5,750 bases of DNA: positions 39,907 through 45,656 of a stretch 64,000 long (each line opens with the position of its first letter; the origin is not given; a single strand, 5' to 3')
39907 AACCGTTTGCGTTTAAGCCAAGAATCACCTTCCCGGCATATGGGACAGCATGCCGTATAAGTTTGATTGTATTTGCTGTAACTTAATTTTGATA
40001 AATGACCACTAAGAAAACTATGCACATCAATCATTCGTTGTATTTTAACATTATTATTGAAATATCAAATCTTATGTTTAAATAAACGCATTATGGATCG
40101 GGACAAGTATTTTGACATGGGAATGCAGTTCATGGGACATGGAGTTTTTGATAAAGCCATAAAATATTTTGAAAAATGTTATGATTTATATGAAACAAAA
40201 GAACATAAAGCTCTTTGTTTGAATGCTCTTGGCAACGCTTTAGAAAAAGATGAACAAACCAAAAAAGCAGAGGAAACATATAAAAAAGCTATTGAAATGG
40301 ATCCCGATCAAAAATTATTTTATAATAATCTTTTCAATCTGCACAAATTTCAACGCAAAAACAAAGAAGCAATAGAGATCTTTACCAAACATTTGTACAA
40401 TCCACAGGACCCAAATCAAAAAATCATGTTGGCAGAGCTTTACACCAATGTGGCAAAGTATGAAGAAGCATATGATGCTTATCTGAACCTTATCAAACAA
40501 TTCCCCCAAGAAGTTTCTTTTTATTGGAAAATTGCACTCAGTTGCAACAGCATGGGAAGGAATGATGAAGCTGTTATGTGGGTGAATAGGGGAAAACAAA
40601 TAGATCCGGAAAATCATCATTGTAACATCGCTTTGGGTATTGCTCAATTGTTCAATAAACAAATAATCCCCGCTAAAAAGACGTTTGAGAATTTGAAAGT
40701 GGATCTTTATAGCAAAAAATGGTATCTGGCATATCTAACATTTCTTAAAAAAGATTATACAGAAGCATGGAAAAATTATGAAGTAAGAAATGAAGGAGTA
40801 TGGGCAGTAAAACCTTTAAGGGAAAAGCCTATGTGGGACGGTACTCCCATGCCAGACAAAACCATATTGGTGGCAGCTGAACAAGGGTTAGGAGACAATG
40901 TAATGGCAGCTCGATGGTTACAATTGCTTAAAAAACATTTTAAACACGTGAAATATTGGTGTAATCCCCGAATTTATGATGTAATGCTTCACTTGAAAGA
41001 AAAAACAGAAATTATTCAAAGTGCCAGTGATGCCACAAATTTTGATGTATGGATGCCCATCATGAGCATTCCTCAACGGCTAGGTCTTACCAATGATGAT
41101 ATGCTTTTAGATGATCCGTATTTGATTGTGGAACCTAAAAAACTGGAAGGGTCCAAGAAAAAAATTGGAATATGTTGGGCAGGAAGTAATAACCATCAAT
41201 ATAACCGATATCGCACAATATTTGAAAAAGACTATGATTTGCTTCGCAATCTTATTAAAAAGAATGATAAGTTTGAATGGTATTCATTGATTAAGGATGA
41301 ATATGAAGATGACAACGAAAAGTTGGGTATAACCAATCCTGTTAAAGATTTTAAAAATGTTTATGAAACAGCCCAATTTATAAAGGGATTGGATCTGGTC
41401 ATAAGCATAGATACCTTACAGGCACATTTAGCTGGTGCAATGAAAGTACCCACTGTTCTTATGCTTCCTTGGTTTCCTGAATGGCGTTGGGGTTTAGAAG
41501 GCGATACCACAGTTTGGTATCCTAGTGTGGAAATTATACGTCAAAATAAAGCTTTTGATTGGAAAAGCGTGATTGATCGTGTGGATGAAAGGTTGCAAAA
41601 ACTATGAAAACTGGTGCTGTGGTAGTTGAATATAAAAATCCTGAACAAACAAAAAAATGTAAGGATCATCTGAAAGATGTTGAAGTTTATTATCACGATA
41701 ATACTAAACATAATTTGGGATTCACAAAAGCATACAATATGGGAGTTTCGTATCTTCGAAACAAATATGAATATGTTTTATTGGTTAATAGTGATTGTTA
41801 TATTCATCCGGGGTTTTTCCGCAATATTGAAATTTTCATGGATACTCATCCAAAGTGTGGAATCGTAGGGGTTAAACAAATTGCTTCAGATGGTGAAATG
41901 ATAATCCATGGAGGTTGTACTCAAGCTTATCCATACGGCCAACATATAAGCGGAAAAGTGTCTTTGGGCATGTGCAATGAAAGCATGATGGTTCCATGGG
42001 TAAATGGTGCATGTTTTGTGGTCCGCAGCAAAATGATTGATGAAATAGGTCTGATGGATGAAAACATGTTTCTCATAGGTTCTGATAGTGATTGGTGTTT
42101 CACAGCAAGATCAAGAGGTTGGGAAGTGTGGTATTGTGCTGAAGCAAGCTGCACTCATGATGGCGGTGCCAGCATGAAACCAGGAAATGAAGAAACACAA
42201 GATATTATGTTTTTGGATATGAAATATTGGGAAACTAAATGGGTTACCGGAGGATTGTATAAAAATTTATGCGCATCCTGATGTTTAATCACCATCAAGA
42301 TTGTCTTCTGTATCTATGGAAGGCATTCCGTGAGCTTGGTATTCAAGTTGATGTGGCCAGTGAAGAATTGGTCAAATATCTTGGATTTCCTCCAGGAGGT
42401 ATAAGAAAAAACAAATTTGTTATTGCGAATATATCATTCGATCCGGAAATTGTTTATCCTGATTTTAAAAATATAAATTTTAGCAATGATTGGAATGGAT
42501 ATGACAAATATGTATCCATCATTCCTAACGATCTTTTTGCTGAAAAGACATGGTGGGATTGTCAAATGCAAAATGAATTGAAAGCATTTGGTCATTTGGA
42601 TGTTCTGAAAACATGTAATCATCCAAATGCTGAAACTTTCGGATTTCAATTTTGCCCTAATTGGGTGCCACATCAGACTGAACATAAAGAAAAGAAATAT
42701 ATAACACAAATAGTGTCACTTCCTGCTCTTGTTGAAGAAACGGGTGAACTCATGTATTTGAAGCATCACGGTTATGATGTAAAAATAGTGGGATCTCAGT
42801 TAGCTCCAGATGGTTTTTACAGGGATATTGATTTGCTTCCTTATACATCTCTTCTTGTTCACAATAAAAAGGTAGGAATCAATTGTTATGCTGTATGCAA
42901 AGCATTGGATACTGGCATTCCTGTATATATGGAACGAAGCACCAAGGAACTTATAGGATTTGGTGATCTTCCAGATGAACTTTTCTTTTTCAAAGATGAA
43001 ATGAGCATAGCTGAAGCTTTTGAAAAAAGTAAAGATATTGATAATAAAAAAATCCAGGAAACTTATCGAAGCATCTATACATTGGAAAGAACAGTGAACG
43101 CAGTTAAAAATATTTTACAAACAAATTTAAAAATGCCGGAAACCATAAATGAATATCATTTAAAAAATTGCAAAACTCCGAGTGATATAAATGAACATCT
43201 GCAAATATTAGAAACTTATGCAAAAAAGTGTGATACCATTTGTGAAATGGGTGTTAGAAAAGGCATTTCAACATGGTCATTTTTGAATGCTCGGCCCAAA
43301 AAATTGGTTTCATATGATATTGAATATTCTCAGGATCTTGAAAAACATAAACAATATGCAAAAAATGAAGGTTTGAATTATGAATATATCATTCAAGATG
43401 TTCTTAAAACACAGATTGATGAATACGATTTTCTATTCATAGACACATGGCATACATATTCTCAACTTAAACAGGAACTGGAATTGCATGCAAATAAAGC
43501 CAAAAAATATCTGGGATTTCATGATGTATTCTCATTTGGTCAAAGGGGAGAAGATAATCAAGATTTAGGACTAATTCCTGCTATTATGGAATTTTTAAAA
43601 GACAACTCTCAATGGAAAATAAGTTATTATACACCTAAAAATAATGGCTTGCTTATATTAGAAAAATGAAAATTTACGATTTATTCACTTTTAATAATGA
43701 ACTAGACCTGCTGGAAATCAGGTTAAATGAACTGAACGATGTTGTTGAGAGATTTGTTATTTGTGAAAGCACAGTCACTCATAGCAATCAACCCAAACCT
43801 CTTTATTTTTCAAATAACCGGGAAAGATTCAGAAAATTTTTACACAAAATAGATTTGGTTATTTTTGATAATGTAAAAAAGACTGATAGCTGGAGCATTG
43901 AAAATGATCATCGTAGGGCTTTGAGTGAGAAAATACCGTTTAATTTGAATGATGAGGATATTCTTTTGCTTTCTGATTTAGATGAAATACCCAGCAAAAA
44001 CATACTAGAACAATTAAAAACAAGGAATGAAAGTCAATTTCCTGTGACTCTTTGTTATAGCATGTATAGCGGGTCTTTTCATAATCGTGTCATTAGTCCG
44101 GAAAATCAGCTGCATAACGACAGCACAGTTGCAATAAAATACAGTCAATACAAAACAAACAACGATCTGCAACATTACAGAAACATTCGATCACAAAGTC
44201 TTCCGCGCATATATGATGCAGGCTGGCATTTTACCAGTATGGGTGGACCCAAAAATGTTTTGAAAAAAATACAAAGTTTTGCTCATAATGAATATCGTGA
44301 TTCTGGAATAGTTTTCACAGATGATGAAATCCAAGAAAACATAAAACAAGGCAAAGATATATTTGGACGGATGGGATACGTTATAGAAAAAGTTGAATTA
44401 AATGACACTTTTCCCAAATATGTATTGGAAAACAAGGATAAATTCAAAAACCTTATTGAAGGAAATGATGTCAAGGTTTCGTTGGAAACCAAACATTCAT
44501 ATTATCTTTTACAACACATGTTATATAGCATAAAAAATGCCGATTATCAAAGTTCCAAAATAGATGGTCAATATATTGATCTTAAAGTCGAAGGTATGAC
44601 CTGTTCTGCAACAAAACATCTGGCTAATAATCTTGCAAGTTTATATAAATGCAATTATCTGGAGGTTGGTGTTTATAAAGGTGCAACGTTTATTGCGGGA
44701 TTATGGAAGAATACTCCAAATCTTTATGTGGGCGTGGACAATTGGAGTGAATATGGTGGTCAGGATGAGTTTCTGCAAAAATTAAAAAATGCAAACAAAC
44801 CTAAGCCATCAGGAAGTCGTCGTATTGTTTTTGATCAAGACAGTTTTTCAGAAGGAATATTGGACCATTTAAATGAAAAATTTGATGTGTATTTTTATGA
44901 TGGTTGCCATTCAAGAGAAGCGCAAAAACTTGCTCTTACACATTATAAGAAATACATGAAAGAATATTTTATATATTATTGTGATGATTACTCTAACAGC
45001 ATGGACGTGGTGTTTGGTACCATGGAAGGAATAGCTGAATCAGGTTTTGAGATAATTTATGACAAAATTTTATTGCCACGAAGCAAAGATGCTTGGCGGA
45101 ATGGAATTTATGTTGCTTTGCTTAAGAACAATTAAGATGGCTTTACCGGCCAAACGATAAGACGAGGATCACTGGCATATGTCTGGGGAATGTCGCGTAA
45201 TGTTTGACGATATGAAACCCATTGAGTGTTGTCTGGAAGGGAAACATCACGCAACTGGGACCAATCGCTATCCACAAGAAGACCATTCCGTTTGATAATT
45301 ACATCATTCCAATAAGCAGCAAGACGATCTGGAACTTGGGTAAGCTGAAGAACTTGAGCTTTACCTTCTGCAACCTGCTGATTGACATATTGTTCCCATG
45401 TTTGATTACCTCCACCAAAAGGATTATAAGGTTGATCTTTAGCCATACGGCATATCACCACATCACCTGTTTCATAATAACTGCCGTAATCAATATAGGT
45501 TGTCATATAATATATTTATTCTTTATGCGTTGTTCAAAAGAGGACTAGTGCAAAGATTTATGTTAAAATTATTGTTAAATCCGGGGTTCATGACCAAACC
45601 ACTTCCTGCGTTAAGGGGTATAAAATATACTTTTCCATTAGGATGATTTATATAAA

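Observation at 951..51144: LS[A/G/S] tripeptide enrichment in virion proteins: candidate sequon for a phage-encoded glycosylation system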

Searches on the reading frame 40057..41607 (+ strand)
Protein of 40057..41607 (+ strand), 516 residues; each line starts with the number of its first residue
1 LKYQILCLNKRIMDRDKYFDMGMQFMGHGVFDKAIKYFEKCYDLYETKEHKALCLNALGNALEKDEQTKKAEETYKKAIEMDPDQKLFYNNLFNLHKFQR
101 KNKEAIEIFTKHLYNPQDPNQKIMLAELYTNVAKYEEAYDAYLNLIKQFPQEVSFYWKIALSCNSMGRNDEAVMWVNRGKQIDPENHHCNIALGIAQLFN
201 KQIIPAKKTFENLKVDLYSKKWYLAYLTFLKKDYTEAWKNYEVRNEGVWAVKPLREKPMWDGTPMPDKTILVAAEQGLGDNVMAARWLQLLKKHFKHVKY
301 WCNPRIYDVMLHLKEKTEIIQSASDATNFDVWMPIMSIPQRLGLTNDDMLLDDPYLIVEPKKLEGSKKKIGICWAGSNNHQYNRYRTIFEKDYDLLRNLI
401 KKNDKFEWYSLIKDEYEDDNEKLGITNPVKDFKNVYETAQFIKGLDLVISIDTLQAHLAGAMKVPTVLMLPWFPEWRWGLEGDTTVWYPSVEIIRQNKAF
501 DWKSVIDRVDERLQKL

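Call 9: search_protein_families(library=pfam, proteins=[window:40057-41607:+], max_evalue=0.01)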
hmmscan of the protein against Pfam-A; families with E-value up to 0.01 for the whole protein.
window:40057-41607:+ (516 aa): 15 families
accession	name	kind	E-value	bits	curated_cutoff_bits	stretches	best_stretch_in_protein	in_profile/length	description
PF13181.12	TPR_8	-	1.1e-13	50.6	25.7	1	55-84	4-33/34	Tetratricopeptide repeat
PF13176.12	TPR_7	-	4e-12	45.6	27.9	0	55-85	2-34/36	Tetratricopeptide repeat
PF13424.12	TPR_12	-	4e-11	43.4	30.1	1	29-82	17-75/77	Tetratricopeptide repeat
PF13428.12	TPR_14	-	4.4e-11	42.8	23.5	0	55-92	4-41/44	Tetratricopeptide repeat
PF00515.34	TPR_1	-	3.1e-10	39.9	27.8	1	52-84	1-33/34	Tetratricopeptide repeat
PF07719.23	TPR_2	-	3.7e-10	39.6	27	1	52-84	1-33/34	Tetratricopeptide repeat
PF14559.12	TPR_19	-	1.5e-08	35.3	25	0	29-85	5-58/68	Tetratricopeptide repeat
PF13432.12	TPR_16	-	7e-08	33.2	32.7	0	124-186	2-64/65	Tetratricopeptide repeat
PF13431.12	TPR_17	-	3.2e-07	30.5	24.4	1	74-106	1-33/34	Tetratricopeptide repeat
PF13414.12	TPR_11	-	2.5e-06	27.5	26.8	0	59-92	1-34/42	TPR repeat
PF12895.13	ANAPC3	-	6.6e-06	26.7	27.2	1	100-174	3-77/82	Anaphase-promoting complex, cyclosome, subunit 3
PF13174.12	TPR_6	-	3.1e-05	24.7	26.3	0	124-151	5-32/33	Tetratricopeptide repeat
PF12569.14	NatA_aux_su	-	7.8e-05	22.2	33.3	0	39-108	32-95/515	N-terminal acetyltransferase A, auxiliary subunit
PF23914.1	TPR_CcmH_CycH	-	0.00082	19.7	42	0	25-111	60-146/158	Cytochrome c-type biogenesis protein H TPR domain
PF13374.12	TPR_10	-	0.0068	16.8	27.5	0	52-81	2-31/42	Tetratricopeptide repeat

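Call 27: search_solved_structures(query=window:40057-41607:+, max_evalue=0.01)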
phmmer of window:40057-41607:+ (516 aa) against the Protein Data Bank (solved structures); distinct sequences matched with E-value up to 0.01: 72 (the best 60 are shown).
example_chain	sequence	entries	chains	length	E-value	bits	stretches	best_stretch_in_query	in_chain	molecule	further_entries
9qhb_A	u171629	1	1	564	2.3e-37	131.9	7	16-186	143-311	Engineered tetratricopeptide repeat protein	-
8bu0_A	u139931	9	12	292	4.2e-21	78.2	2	15-196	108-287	Consensus tetratricopeptide repeat protein | Crystal structure of an 8-repeat consensus TPR superhelix with Zinc. | Monomer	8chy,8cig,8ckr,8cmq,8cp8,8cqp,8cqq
9qhc_A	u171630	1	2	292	2.6e-19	72.3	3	16-185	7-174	Engineered tetratricopeptide repeat protein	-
7obi_A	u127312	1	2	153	3.2e-16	62.1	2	20-119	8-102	CTPR-rv4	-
8ch0_A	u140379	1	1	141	9.1e-10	40.8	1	16-149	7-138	Consensus tetratricopeptide repeat protein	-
2fo7_A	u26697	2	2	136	1.3e-09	40.3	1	17-142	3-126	SYNTHETIC CONSENSUS TPR PROTEIN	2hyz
7yeh_B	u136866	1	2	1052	2.9e-09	39.2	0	25-150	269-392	UDP-N-acetylglucosamine--peptide N-acetylglucosaminyltransferase 110 kDa subunit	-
7yea_A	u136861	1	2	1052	3.4e-09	38.9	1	25-191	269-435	UDP-N-acetylglucosamine--peptide N-acetylglucosaminyltransferase 110 kDa subunit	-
9gzg_A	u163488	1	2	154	3.4e-09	38.9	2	18-95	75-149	Engineered CTPR protein with glutamic acids for conductivity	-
7ntf_A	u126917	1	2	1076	3.6e-09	38.8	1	25-193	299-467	Isoform 1 of UDP-N-acetylglucosamine--peptide N-acetylglucosaminyltransferase 110 kDa subu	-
3kd7_A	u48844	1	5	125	4.1e-09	38.6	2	17-96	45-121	CTPR390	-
1w3b_A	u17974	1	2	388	1e-08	37.3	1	25-153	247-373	UDP-N-ACETYLGLUCOSAMINE--PEPTIDE N-ACETYLGLUCOSAMINYLTRANSFERASE 110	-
6eou_A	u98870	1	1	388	1.4e-08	36.9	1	25-153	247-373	UDP-N-acetylglucosamine--peptide N-acetylglucosaminyltransferase 110 kDa subunit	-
1na0_A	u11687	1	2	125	2.1e-08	36.3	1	16-121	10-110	designed protein CTPR3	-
6b85_J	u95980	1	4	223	3e-08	35.8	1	52-186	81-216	TMHC4_R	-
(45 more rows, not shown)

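Call 74: find_homologous_proteins(query=window:40057-41607:+, region=200-516, max_evalue=0.00001)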
Query window:40057-41607:+, residues 200-516 (317 aa): 6908 proteins with E <= 0.00001 among 8000 candidates; the best 120 are listed.
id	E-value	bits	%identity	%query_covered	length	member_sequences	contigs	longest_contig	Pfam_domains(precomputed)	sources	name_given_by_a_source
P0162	9.5e-215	730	99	100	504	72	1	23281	PF14559.13,PF13431.13,PF00515.35,PF12895.14,PF13424.13,PF13176.13,PF13432.13,PF13428.13,PF13181.13,PF07719.24,PF13174.13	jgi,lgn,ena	-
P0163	1.1e-192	657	86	100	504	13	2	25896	PF14559.13,PF13431.13,PF13414.13,PF00515.35,PF13424.13,PF13176.13,PF21033.5,PF12569.15,PF13428.13,PF13181.13,PF07719.24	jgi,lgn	-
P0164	4.1e-115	402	55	98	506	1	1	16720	PF14559.13,PF13414.13,PF00515.35,PF13424.13,PF12569.15,PF13428.13,PF13181.13,PF07719.24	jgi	jgi:tetratricopeptide (TPR) repeat protein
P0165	1.8e-109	384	55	100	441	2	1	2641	-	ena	-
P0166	4.1e-88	314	48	100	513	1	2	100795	PF25062.2,PF00515.35,PF13424.13,PF13181.13,PF07719.24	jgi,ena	jgi:tetratricopeptide (TPR) repeat protein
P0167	1.5e-72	262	31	90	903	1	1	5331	PF13431.13,PF23914.2,PF13414.13,PF13176.13,PF13428.13,PF13374.13,PF14559.13,PF24575.2,PF13371.13,PF00515.35,PF12895.14,PF13424.13,PF13432.13,PF13181.13,PF01075.24,PF14561.13,PF07719.24,PF13174.13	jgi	-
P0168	5.6e-71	257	31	98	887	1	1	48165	PF03704.24,PF13431.13,PF23914.2,PF13414.13,PF13176.13,PF13428.13,PF13374.13,PF07721.21,PF14559.13,PF24575.2,PF13371.13,PF00515.35,PF13424.13,PF21033.5,PF13432.13,PF13181.13,PF01075.24,PF07719.24,PF13174.13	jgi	jgi:tetratricopeptide (TPR) repeat protein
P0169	2.5e-70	255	31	95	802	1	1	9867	PF13431.13,PF23914.2,PF13414.13,PF13176.13,PF13428.13,PF13374.13,PF14559.13,PF24575.2,PF13371.13,PF00515.35,PF13424.13,PF13432.13,PF13181.13,PF01075.24,PF07719.24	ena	-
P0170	1.9e-69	252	31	96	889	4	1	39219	PF03704.24,PF13431.13,PF23914.2,PF13414.13,PF13176.13,PF13428.13,PF13374.13,PF14559.13,PF24575.2,PF13371.13,PF00515.35,PF12895.14,PF13424.13,PF21033.5,PF13432.13,PF13181.13,PF01075.24,PF07719.24,PF13174.13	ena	-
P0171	4.7e-68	248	31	98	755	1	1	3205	PF14559.13,PF13431.13,PF13414.13,PF00515.35,PF13424.13,PF13432.13,PF13428.13,PF13181.13,PF01075.24,PF07719.24,PF13374.13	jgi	jgi:tetratricopeptide (TPR) repeat protein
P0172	1.8e-67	246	32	96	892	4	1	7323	PF13431.13,PF23914.2,PF13414.13,PF13176.13,PF13428.13,PF13374.13,PF14559.13,PF24575.2,PF13371.13,PF00515.35,PF13424.13,PF21033.5,PF13432.13,PF13181.13,PF01075.24,PF07719.24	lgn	-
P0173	4.5e-64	234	29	90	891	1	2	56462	PF13431.13,PF23914.2,PF13414.13,PF13176.13,PF13428.13,PF13374.13,PF07721.21,PF14559.13,PF24575.2,PF13371.13,PF00515.35,PF13424.13,PF21033.5,PF13432.13,PF13181.13,PF01075.24,PF07719.24,PF13174.13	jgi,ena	-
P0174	5.6e-64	234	29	93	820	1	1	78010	PF25063.1,PF13431.13,PF23914.2,PF13414.13,PF13176.13,PF13428.13,PF13374.13,PF14559.13,PF24575.2,PF13371.13,PF00515.35,PF12895.14,PF13424.13,PF21033.5,PF13432.13,PF13181.13,PF01075.24,PF14561.13,PF07719.24,PF13174.13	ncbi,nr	ncbi:MAG: tetratricopeptide repeat protein [Thermodesulfovibrionales bacterium]|nr:tetratricopeptide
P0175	1.4e-63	233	32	95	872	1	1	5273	PF03704.24,PF13431.13,PF23914.2,PF13414.13,PF13176.13,PF13428.13,PF25064.2,PF13374.13,PF14559.13,PF24575.2,PF13371.13,PF00515.35,PF13424.13,PF21033.5,PF13432.13,PF13181.13,PF01075.24,PF07719.24,PF13174.13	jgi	-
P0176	3.0e-63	232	31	100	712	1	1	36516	PF14559.13,PF13431.13,PF23914.2,PF13414.13,PF00515.35,PF13424.13,PF13432.13,PF13428.13,PF13181.13,PF01075.24,PF07719.24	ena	-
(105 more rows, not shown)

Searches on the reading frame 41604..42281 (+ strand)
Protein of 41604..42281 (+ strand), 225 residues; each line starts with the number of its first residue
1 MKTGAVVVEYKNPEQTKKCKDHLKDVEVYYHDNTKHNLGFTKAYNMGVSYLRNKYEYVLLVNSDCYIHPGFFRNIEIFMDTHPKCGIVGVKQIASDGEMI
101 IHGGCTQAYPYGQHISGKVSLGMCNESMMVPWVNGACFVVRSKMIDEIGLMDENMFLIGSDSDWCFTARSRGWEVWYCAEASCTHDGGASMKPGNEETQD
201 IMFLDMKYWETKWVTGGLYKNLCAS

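Call 9: search_protein_families(library=pfam, proteins=[window:41604-42281:+], max_evalue=0.01)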
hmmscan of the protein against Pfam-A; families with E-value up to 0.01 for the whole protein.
window:41604-42281:+ (225 aa): 5 families
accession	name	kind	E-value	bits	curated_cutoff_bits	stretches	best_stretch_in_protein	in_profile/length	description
PF13641.12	Glyco_tranf_2_3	-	4.1e-12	47.1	27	1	35-187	66-213/230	Glycosyltransferase like family 2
PF13632.12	Glyco_trans_2_3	-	1e-08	35.7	27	1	57-189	1-126/198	Glycosyl transferase family group 2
PF00535.33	Glycos_transf_2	-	4.5e-05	23.9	23.3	1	34-96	60-120/168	Glycosyl transferase family 2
PF10111.15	Glyco_tranf_2_2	-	0.00072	19.6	27.3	0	13-74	40-101/276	Glycosyltransferase like family 2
PF13712.12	Glyco_tranf_2_5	-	0.00083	19.6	27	1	5-200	1-204/210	Glycosyltransferase like family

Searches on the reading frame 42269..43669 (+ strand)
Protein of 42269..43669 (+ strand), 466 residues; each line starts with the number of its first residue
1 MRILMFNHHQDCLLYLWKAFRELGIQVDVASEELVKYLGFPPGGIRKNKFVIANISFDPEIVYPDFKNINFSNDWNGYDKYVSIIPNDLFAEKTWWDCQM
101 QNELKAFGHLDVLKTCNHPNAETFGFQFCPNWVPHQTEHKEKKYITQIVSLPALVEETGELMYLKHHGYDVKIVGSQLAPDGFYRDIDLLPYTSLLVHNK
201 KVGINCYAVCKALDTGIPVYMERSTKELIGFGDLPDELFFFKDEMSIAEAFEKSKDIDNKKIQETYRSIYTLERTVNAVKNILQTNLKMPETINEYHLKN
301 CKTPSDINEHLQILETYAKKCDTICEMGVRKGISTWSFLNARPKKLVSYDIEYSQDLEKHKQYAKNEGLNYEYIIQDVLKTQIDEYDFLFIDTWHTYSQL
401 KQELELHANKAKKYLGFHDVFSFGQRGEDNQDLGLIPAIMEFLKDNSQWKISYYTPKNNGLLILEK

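Call 9: search_protein_families(library=pfam, proteins=[window:42269-43669:+], max_evalue=0.01)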
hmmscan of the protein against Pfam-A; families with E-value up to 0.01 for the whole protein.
window:42269-43669:+ (466 aa): 1 family
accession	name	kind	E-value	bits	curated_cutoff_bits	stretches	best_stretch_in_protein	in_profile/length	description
PF13578.12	Methyltransf_24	-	0.00026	22.3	26.3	1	326-412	2-95/105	Methyltransferase domain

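Call 28: search_solved_structures(query=window:42269-43669:+, max_evalue=0.01)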
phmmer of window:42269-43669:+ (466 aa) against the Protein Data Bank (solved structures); distinct sequences matched with E-value up to 0.01: 0.

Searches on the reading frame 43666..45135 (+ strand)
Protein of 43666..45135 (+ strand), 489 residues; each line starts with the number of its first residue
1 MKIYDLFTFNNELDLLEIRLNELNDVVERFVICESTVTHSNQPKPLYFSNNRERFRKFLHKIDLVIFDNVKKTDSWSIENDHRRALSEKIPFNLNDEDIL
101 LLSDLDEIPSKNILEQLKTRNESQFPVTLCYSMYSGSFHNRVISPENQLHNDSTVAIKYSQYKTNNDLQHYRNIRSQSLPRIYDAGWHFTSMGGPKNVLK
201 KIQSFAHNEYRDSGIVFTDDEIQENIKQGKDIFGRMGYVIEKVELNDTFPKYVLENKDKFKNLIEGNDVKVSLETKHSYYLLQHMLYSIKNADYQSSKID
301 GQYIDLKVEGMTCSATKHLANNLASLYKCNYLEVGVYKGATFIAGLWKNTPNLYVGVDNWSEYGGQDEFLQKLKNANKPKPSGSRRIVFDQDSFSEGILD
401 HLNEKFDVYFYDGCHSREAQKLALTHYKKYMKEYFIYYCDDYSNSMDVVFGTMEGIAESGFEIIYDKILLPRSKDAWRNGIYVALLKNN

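Call 9: search_protein_families(library=pfam, proteins=[window:43666-45135:+], max_evalue=0.01)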
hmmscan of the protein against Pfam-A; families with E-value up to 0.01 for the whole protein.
window:43666-45135:+ (489 aa): 2 families
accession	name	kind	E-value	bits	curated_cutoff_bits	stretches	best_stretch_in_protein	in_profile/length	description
PF04724.18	Glyco_transf_17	-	3.5e-34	118.8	26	1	2-267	74-344/348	Glycosyltransferase family 17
PF13578.12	Methyltransf_24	-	1.7e-06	29.3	26.3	1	332-442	1-105/105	Methyltransferase domain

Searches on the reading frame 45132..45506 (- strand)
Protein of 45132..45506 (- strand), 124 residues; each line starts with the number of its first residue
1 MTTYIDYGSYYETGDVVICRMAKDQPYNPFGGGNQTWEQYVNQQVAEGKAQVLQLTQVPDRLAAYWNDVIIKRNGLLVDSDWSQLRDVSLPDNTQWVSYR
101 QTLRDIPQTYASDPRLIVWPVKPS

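Call 9: search_protein_families(library=pfam, proteins=[window:45132-45506:-], max_evalue=0.01)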
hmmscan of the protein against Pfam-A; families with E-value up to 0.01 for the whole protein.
window:45132-45506:- (124 aa): 1 family
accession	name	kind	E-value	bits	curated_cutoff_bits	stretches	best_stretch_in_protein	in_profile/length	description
PF16778.10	Phage_tail_APC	-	3.5e-15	56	26.6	1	69-123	4-59/60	Phage tail assembly chaperone protein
